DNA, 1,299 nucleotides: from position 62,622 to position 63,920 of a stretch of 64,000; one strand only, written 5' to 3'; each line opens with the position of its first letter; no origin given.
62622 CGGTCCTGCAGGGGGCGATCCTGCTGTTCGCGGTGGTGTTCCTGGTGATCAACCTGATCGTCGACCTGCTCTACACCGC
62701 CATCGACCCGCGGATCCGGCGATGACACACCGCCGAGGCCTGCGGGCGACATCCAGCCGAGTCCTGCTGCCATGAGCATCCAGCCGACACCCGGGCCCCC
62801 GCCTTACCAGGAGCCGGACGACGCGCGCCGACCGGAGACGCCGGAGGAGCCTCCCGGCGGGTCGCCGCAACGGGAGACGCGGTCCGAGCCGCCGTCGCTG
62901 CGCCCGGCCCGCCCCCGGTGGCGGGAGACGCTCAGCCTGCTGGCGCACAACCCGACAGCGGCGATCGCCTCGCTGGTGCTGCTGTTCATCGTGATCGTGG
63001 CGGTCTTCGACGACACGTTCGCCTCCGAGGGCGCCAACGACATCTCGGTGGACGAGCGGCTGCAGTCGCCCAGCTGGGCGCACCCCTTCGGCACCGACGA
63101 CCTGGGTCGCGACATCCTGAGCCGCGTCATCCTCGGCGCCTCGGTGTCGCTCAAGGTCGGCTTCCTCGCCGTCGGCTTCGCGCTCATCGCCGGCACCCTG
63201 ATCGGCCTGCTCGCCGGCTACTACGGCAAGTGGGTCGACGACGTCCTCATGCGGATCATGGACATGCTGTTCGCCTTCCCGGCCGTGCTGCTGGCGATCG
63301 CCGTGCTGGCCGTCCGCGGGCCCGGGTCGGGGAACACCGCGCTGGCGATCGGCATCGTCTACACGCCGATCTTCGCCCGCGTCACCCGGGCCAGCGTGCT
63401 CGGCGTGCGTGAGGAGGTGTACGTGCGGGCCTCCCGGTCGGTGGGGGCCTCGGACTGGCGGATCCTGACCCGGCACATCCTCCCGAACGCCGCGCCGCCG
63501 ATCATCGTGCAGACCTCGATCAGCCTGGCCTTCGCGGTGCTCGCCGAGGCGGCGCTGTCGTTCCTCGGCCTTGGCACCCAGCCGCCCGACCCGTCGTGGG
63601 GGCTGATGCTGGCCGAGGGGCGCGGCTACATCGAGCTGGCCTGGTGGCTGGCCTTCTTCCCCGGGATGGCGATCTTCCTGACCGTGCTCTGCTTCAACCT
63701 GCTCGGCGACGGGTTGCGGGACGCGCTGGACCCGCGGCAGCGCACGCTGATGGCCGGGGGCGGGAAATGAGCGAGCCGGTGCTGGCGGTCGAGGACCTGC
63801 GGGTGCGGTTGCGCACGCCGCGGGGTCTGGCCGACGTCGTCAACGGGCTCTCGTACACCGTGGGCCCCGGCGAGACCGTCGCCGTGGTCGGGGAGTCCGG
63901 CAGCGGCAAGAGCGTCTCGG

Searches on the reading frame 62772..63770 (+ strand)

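Call 43: search_protein_families(library=pfam, proteins=[window:62772-63770:+], max_evalue=0.001)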
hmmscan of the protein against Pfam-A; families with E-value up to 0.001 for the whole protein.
window:62772-63770:+ (332 aa): 2 families
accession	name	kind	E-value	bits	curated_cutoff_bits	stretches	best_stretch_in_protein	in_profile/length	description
PF00528.27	BPD_transp_1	-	9.1e-38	130.3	26.4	1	141-324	1-183/184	Binding-protein-dependent transport system inner membrane component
PF12911.12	OppC_N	-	0.00017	21.8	23.9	1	50-100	3-53/53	N-terminal TM domain of oligopeptide transport permease C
